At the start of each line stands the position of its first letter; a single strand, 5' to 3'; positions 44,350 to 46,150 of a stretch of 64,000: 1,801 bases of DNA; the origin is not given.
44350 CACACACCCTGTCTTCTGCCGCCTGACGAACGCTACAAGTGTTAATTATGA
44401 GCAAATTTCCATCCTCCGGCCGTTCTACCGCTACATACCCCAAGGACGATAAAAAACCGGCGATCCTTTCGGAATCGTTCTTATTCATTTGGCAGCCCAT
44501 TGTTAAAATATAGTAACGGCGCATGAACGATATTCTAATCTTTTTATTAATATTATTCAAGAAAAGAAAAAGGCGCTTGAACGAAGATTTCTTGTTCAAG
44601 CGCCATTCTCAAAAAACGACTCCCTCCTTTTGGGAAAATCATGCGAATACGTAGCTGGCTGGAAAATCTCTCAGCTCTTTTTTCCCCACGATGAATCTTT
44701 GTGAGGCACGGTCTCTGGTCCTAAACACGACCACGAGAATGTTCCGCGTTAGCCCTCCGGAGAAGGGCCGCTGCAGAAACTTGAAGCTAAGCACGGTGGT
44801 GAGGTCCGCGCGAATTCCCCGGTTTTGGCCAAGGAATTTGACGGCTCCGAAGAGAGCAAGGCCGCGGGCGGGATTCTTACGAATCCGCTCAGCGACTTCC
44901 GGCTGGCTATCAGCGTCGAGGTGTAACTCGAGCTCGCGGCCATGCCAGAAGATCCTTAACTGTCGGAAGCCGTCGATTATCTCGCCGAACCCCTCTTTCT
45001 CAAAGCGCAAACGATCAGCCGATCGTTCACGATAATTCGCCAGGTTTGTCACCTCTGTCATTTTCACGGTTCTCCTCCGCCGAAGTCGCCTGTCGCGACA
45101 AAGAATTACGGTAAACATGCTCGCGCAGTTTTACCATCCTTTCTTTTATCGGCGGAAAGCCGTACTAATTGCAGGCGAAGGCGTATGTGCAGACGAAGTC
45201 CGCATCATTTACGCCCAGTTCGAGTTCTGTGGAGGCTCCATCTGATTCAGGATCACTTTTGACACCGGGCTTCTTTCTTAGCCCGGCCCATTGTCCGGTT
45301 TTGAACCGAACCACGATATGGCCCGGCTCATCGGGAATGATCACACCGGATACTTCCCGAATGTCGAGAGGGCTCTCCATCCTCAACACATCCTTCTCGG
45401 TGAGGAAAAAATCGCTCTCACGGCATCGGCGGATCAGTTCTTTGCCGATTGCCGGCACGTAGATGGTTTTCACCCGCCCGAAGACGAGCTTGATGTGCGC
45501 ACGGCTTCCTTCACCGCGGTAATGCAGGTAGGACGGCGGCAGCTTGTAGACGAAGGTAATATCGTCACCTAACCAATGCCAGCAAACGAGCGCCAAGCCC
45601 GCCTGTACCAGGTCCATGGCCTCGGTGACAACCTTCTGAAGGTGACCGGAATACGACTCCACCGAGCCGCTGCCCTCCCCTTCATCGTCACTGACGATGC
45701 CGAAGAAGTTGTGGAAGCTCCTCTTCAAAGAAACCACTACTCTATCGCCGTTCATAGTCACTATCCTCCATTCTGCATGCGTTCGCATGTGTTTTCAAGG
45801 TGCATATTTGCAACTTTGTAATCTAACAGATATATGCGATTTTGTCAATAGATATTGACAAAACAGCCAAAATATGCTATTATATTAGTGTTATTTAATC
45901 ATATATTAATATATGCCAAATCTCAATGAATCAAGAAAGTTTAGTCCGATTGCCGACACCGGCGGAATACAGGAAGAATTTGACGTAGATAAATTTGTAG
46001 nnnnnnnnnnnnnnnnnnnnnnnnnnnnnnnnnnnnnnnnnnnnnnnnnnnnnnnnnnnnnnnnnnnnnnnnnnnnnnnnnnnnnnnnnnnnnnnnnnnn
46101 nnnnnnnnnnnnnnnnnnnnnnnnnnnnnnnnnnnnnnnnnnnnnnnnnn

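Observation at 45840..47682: Perfect palindromic operator with TTGACA on both strands drives divergent transcription of the cassette and of three acidic hypothetical proteins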

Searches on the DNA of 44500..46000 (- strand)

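Call 37: search_rna_families(source=window, start=44500, end=46000, threshold=evalue, max_evalue=10)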
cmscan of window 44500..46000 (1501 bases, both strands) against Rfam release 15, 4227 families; matches with E-value up to 10: 8.
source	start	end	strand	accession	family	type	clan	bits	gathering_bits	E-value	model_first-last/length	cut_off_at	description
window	44530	44612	+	RF02414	rli60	Gene; sRNA;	-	23.2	60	2.9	1-191/191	no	Listeria sRNA rli60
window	44527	44615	+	RF01606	plasmodium_snoR31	Gene; snRNA; snoRNA; HACA-box;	-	20.4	60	9.1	1-145/145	no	small nucleolar RNA snoR31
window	44538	44617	-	RF02705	B_rapa_snoR775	Gene; snRNA; snoRNA; HACA-box;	-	20.2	64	6.3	1-127/127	no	Brassica rapa small nucleolar RNA 775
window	45851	45957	-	RF00307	snoR98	Gene; snRNA; snoRNA; HACA-box;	CL00038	18.8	44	9.2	1-118/118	no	Small nucleolar RNA snoR98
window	44562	44613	-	RF03778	mir-483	Gene; miRNA;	-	17.5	60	4.3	1-75/75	no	mir-483 microRNA precursor family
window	44560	44609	-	RF00489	ctRNA_p42d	Gene; antisense;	-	17.4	50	1.8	1-46/46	no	ctRNA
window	45870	45993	-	RF01439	S_pombe_snR36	Gene; snRNA; snoRNA; HACA-box;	CL00035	16.2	50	4.9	1-164/164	no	small nucleolar RNA snR36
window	44541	44606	+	RF02378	SurC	Gene; sRNA;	-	14.8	80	9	22-88/161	no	SurC sRNA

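Call 92: build_rna_model(alignment_id=A8)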
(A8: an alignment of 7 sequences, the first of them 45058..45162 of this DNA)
Model R1 built from alignment A8 (7 sequences, 110 columns); structure: RNAalifold consensus.
model positions 104; base pairs 33; branch points 1; effective number of sequences 0.72; information 0.591 bits per position. Calibrated on 0.2 Mb of random sequence (short: E-values are rough).
structure used (alignment columns):
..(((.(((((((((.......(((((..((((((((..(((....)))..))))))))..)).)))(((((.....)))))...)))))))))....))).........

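Call 93: search_with_rna_model(model_id=R1, source=window, filters=off, max_evalue=10)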
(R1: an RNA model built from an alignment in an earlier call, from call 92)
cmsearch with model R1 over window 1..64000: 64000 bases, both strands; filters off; matches with E-value up to 10: 42.
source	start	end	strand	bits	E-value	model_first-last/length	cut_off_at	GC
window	45058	45162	-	120.9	5.9e-32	1-104/104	no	0.5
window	45083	45193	+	20.3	0.0027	1-104/104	no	0.49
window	29836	29875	+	13.8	0.19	1-104/104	no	0.43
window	29825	29863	-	13.8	0.2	1-104/104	no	0.38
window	5603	5688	-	13.3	0.26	1-104/104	no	0.55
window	13673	13725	-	13.1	0.31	1-104/104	no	0.38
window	42224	42317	-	13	0.32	1-104/104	no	0.4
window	30345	30374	+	12.4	0.49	26-55/104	no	0.5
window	16026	16060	+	10.7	1.4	1-104/104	no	0.54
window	5614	5700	+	10.5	1.6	1-104/104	no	0.54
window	13682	13740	+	10.5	1.7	1-104/104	no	0.46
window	12720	12753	-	10.4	1.7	1-104/104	no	0.47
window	10963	11044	-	10.3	1.9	1-104/104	no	0.37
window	26177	26219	+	10.3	1.9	1-104/104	no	0.37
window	30622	30712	+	10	2.3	1-104/104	no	0.53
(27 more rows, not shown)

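Call 94: search_with_rna_model(model_id=R1, sources=[L001, L002, L004, L005, L007, L008, L009, L010, L011, L012], filters=off, max_evalue=10)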
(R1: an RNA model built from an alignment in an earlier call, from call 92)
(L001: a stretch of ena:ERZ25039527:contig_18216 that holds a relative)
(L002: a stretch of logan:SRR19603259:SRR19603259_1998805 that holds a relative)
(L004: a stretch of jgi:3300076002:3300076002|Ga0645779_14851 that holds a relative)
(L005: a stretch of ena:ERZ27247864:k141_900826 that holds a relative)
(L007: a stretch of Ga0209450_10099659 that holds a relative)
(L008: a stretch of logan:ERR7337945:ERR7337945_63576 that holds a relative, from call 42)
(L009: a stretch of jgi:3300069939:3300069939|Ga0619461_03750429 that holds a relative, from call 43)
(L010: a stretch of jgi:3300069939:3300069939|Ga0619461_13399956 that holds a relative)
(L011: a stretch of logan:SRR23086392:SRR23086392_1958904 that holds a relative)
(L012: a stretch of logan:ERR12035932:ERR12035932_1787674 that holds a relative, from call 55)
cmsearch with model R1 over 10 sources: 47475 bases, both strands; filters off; matches with E-value up to 10: 36.
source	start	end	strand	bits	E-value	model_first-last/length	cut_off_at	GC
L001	7148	7251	-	122.3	1.6e-32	1-104/104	no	0.5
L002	884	988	-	121.7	2.5e-32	1-104/104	no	0.51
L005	3222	3325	+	121.3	3.3e-32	1-104/104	no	0.5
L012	2009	2112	+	119.7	9e-32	1-104/104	no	0.49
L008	1045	1147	+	117.4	4.3e-31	1-104/104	no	0.51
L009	189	294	+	106.3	6.2e-28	1-104/104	no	0.49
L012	1998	2090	-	20.5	0.0018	1-104/104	no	0.46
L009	180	267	-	19.7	0.0029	1-104/104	no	0.48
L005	3749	3838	+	19.6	0.0032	1-104/104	no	0.37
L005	3240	3283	-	19.2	0.0042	19-62/104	no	0.41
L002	907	1022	+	19.1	0.0043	1-104/104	no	0.5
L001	7191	7233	+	14.5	0.087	19-62/104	no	0.42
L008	1063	1105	-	14.5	0.087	19-62/104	no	0.42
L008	1233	1324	+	13.7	0.15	1-104/104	no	0.54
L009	735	810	+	12.2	0.42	1-104/104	no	0.32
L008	1550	1648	-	11.3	0.76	1-104/104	no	0.4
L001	6645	6745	+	10.7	1.1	1-104/104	no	0.41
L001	7918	7960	+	10.5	1.2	1-104/104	no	0.3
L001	11564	11614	+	10.5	1.2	1-104/104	no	0.33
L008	1584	1672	+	9.9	1.9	1-104/104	no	0.31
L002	4391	4447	-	9.9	1.9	1-104/104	no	0.51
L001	10946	11020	-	9.9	1.9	1-104/104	no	0.37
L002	402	443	-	9.6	2.3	20-61/104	no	0.43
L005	669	740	+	9.4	2.6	1-104/104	no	0.26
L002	2400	2428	+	9.1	3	1-104/104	no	0.55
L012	1485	1521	+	8.9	3.5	1-104/104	no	0.62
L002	1639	1679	+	8.5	4.5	1-104/104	no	0.34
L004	5890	5929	-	8.2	5.6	1-104/104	no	0.25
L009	90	124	+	8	6.5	1-104/104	no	0.49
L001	4411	4479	-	7.9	6.9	1-104/104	no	0.46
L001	14475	14533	+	7.7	7.6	1-104/104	no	0.41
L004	7805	7874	+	7.7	7.7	1-104/104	no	0.29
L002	1690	1721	+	7.6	8.2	1-104/104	no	0.22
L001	6971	7062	-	7.6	8.3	1-104/104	no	0.55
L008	2367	2472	-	7.5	8.6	1-104/104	no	0.45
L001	6636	6712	-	7.5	8.7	1-104/104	no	0.39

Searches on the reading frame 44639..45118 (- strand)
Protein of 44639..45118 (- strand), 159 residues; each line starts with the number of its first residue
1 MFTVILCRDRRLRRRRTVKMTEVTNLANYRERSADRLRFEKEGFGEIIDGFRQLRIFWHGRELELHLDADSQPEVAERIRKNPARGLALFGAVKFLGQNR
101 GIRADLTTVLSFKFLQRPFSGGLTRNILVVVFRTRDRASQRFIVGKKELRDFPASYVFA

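Call 8: search_protein_families(library=pfam, proteins=[window:44639-45118:-], max_evalue=1)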
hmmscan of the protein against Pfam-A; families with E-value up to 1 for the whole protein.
window:44639-45118:- (159 aa): 0 families

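Call 9: search_protein_families(library=phrogs, proteins=[window:44639-45118:-], max_evalue=1)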
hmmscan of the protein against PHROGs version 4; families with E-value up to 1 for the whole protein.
window:44639-45118:- (159 aa): 0 families

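Call 10: search_protein_families(library=padloc, proteins=[window:44639-45118:-], max_evalue=1)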
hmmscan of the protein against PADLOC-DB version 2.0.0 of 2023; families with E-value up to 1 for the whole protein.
window:44639-45118:- (159 aa): 0 families

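Call 14: list_cluster_members(proteins=[window:44639-45118:-, window:45165-45788:-, window:45913-46488:+, window:46499-47083:+, window:47122-47682:+, window:47721-49505:-, window:42299-43213:-])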
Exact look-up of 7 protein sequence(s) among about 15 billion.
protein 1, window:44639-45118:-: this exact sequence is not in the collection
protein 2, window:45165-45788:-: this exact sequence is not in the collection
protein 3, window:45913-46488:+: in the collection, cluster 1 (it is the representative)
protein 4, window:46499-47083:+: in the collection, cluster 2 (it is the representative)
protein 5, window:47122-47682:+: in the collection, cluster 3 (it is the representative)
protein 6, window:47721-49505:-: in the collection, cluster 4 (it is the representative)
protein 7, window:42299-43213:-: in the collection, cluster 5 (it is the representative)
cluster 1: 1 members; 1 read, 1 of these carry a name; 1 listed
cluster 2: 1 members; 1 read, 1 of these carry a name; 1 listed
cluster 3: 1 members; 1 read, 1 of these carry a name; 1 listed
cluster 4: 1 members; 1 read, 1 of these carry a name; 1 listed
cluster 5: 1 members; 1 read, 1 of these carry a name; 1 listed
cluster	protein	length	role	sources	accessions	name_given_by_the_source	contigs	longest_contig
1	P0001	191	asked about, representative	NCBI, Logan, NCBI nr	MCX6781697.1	MAG: hypothetical protein NTW66_01045 [Candidatus Magasanikbacteria bacterium] | hypothetical protein [Candidatus Magasanikbacteria bacterium]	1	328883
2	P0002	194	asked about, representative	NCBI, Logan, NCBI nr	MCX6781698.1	MAG: hypothetical protein NTW66_01050 [Candidatus Magasanikbacteria bacterium] | hypothetical protein [Candidatus Magasanikbacteria bacterium]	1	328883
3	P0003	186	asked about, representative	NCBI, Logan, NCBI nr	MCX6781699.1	MAG: hypothetical protein NTW66_01055 [Candidatus Magasanikbacteria bacterium] | hypothetical protein [Candidatus Magasanikbacteria bacterium]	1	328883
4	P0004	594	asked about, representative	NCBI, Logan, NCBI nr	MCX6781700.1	MAG: threonine--tRNA ligase [Candidatus Magasanikbacteria bacterium] | threonine--tRNA ligase [Candidatus Magasanikbacteria bacterium]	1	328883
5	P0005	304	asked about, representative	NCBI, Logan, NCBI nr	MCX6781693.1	MAG: tRNA (adenosine(37)-N6)-dimethylallyltransferase MiaA [Candidatus Magasanikbacteria ... | tRNA (adenosine(37)-N6)-dimethylallyltransferase MiaA [Candidatus Magasanikbacteria ...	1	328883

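Call 41: find_homologous_proteins(query=window:44642-45061:-, max_evalue=0.01)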
Query window:44642-45061:- (140 aa): 4 proteins with E <= 0.01 among 30 candidates.
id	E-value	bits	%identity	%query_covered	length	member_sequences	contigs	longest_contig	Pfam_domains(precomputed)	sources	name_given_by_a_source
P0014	6.5e-74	264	99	88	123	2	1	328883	-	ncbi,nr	ncbi:MAG: hypothetical protein NTW66_01035 [Candidatus Magasanikbacteria bacterium]|nr:hypothetical 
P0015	6.0e-64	232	76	100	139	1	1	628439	-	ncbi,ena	-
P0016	1.1e-61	224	78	99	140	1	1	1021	-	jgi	jgi:hypothetical protein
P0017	1.1e-56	208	71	100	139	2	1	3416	-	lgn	-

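Call 42: find_encoding_contigs(protein=P0017, flank=6000, max_places=3)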
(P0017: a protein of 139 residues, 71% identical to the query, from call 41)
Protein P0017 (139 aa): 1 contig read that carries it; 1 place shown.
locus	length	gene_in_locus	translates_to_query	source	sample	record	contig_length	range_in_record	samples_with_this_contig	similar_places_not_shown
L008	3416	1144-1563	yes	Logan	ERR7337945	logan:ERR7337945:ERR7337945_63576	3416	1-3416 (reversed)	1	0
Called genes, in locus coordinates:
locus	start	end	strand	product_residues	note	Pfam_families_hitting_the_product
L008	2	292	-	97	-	?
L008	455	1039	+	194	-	-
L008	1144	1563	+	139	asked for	-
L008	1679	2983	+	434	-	PF00919:UPF0004, PF04055:Radical_SAM, PF01938:TRAM (weak)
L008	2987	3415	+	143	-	?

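Call 43: find_encoding_contigs(protein=P0016, flank=6000, max_places=3)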
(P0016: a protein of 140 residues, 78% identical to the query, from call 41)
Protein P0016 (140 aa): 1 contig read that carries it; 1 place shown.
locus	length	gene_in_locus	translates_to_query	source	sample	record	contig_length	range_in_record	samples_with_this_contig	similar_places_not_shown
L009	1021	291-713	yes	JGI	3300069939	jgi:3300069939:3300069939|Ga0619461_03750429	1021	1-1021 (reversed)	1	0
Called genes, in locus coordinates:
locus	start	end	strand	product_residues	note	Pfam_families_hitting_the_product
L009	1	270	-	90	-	?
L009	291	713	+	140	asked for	-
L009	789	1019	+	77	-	?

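Call 52: find_homologous_proteins(query=A4, max_evalue=0.01)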
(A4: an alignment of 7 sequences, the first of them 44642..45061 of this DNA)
Query A4 (7 sequences) (140 aa, profile of the alignment): 9 proteins with E <= 0.01 among 1783 candidates.
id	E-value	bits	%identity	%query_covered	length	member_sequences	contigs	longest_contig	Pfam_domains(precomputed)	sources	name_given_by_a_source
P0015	7.6e-67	241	76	100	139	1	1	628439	-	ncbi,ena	-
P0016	1.5e-63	231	78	99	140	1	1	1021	-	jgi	jgi:hypothetical protein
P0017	1.8e-63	230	71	100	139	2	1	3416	-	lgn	-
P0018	4.4e-59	216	47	99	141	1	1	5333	-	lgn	-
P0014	1.6e-54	201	99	88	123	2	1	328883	-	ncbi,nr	ncbi:MAG: hypothetical protein NTW66_01035 [Candidatus Magasanikbacteria bacterium]|nr:hypothetical 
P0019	1.2e-53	198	40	100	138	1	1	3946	-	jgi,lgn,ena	-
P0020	8.5e-47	176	43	100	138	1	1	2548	-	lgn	-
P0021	1.7e-45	172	30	95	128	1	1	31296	-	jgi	jgi:hypothetical protein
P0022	3.7e-27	113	45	54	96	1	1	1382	-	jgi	jgi:hypothetical protein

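Call 55: find_encoding_contigs(protein=P0020, flank=6000, max_places=2)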
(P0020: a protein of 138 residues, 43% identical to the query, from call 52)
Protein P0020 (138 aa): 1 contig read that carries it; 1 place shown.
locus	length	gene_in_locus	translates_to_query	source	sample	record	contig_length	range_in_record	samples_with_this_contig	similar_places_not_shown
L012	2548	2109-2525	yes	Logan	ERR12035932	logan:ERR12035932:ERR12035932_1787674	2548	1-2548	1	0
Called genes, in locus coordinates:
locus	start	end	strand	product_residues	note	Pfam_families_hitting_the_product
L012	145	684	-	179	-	-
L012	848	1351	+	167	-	-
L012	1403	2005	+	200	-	-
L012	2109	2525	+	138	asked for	-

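Call 61: predict_structure(alignment_id=A5)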
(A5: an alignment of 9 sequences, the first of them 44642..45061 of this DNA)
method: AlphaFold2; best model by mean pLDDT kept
length: 140 residues; sequences in the alignment: 9
mean_pLDDT: 84.2   pTM: 0.75
mean pLDDT of the five models: 84.2, 81.8, 81.1, 79.1, 66.4
residues with pLDDT >= 90: 75; 70-90: 39; 50-70: 19; < 50: 7
segments of 3 or more residues with pLDDT < 50: 1-3
pLDDT, mean of each block of 10 residues (from residue 1): 54 52 78 95 96 93 88 90 90 86 82 94 92 88
secondary structure, 60 per line:
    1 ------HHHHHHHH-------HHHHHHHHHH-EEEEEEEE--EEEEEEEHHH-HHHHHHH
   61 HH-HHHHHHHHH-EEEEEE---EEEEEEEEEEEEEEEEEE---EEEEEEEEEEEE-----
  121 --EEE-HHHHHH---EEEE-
elements in order: H7-14 H22-31 E33-40 E43-49 H54-62 H64-72 E74-79 E83-100 E104-115 E123-125 H127-132 E136-139

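Call 73: fold_search(model_id=the predicted structure, library=viral)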
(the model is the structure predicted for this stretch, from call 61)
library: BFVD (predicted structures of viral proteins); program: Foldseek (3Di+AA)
matches with E <= 10: 1248; with E <= 0.001: 0
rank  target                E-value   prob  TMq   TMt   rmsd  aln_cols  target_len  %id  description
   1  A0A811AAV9            5.6e-03  0.25  0.17  0.15  15.4       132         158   15  (no name in the UniProt tables at hand)
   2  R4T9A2                4.4e-02  0.63  0.30  0.36  11.4       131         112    9  Uncharacterized protein [Halogranum tailed virus 1]
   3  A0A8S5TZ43            4.7e-02  0.85  0.31  0.16   5.3        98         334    9  Uncharacterized protein [Siphoviridae sp. ctnPP24]
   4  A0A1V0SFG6            6.0e-02  0.44  0.31  0.22   8.3       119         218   12  Uncharacterized protein [Hokovirus HKV1]
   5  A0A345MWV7            7.6e-02  0.11  0.18  0.12  14.4       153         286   10  (no name in the UniProt tables at hand)
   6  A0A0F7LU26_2          8.5e-02  0.54  0.28  0.07  10.0       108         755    9  (no name in the UniProt tables at hand)
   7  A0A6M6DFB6            9.0e-02  0.38  0.28  0.22  13.9       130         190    9  (no name in the UniProt tables at hand)
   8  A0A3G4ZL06            9.0e-02  0.14  0.22  0.16  18.8       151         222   11  Aspartic peptidase DDI1-type domain-containing protein [Terrestrivirus sp.]
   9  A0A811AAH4            9.0e-02  0.11  0.17  0.12  13.4       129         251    9  (no name in the UniProt tables at hand)
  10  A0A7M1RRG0            1.1e-01  0.69  0.30  0.15   5.5        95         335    4  Uncharacterized protein [uncultured phage cr109_1]
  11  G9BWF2                1.1e-01  0.23  0.19  0.06   8.3        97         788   10  (no name in the UniProt tables at hand)
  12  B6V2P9                1.1e-01  0.57  0.30  0.08   6.1        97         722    9  Gp12.1 [Bacillus phage SP01]
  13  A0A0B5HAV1            1.1e-01  0.57  0.30  0.06   7.6       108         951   11  Tail-3 protein [Vibrio phage phi 3]
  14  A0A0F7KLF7            1.3e-01  0.77  0.25  0.08   5.8        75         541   13  (no name in the UniProt tables at hand)
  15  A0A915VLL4            1.3e-01  0.72  0.32  0.46   5.0        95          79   14  (no name in the UniProt tables at hand)
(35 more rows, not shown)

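Call 79: search_solved_structures(query=A5, max_evalue=5)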
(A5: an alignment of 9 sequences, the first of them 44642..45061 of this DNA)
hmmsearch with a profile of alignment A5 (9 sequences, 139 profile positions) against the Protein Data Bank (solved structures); distinct sequences matched with E-value up to 5: 1.
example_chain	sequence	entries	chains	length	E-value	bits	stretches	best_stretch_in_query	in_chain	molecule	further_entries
8v8o_A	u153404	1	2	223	0.76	12.8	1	9-53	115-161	Chalcone-flavonone isomerase family protein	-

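Call 81: search_protein_families(library=ncbifam, proteins=[window:44642-45061:-], max_evalue=1)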
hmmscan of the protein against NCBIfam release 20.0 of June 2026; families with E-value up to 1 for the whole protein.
window:44642-45061:- (140 aa): 0 families

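Call 88: find_related_loci(query=A5, collection=viral_contigs, flank=6000)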
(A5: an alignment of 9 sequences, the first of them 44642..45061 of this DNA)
Query A5 (140 aa) in viral_contigs; peptide patterns used: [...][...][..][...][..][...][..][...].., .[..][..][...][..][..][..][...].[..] (x = any residue, [..] = any of these).
39 stretches matched a pattern, but none encodes a relative of the query by tblastn (E <= 1e-3).

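Call 106: search_dna_similar(query=window:44642-45061:-, collection=plasmids, mode=protein, max_evalue=0.01)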
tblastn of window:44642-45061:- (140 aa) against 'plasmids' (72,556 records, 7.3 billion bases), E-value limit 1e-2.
No match.
